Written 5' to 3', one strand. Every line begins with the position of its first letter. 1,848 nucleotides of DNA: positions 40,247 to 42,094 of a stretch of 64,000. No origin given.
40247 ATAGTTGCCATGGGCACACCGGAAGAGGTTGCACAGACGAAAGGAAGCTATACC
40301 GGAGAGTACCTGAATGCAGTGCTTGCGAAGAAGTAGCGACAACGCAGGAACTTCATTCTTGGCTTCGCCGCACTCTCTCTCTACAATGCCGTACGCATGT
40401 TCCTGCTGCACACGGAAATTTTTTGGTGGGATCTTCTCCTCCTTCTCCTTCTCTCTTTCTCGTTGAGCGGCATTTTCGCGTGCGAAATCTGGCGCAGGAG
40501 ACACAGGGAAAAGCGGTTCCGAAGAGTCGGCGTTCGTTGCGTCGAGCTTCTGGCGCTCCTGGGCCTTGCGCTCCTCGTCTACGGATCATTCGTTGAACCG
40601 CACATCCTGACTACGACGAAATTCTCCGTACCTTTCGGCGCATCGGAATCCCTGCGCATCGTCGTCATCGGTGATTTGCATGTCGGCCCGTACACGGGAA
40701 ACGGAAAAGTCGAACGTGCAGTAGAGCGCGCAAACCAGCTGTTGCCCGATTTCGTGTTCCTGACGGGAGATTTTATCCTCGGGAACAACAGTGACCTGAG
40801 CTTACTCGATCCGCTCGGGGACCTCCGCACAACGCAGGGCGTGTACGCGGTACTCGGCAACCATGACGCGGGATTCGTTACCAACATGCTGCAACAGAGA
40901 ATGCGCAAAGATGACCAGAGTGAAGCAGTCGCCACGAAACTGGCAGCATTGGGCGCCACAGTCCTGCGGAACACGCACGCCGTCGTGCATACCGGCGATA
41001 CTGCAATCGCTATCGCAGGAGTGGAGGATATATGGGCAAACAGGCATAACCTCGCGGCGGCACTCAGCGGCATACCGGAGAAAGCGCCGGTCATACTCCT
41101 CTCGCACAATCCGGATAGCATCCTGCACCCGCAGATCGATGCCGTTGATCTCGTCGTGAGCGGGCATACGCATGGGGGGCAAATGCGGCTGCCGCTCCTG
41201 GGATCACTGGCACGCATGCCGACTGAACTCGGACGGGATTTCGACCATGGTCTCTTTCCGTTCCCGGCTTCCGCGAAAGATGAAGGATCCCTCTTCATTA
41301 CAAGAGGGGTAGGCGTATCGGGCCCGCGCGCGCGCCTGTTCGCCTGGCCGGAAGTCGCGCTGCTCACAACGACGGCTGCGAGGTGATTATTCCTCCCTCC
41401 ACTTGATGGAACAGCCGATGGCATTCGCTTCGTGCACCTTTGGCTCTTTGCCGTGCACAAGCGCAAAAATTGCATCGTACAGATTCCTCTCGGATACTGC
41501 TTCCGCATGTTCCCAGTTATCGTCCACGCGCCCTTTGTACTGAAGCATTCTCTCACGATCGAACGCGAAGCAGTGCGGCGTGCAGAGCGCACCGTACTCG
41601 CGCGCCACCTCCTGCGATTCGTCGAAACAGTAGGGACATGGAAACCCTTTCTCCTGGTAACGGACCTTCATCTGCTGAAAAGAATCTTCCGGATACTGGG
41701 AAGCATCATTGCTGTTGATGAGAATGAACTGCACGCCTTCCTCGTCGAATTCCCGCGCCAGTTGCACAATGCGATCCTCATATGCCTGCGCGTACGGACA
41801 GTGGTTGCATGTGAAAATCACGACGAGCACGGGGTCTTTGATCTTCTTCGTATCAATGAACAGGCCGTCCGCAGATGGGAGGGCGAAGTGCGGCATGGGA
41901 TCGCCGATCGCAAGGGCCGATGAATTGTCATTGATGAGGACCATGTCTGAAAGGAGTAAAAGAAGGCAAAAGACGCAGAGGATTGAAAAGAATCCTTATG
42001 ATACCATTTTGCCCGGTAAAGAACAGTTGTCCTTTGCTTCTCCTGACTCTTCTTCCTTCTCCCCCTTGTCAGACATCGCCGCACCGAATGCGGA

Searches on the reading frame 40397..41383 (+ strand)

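Call 58: search_protein_families(library=pfam, proteins=[window:40397-41383:+], max_evalue=0.001)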
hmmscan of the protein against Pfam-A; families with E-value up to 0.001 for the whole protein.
window:40397-41383:+ (329 aa): 2 families
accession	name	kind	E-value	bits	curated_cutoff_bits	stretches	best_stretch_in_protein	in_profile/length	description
PF00149.33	Metallophos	-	2.5e-14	54.6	21.5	1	86-260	1-190/191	Calcineurin-like phosphoesterase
PF12850.12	Metallophos_2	-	3.9e-09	37.1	27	1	86-260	1-118/154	Calcineurin-like phosphoesterase superfamily domain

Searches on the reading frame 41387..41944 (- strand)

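Call 58: search_protein_families(library=pfam, proteins=[window:41387-41944:-], max_evalue=0.001)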
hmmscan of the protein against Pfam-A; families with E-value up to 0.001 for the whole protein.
window:41387-41944:- (185 aa): 4 families
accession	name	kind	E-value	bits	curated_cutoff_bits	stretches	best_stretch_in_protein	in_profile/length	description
PF00578.27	AhpC-TSA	-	3.4e-17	63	26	1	13-136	1-123/124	AhpC/TSA family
PF08534.16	Redoxin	-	1.9e-16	60.6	26.6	1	14-148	3-143/148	Redoxin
PF13098.12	Thioredoxin_2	-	5.5e-06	27.1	27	1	40-141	8-96/104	Thioredoxin-like domain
PF13905.12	Thioredoxin_8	-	0.00022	21.9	27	1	39-130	3-90/94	Thioredoxin-like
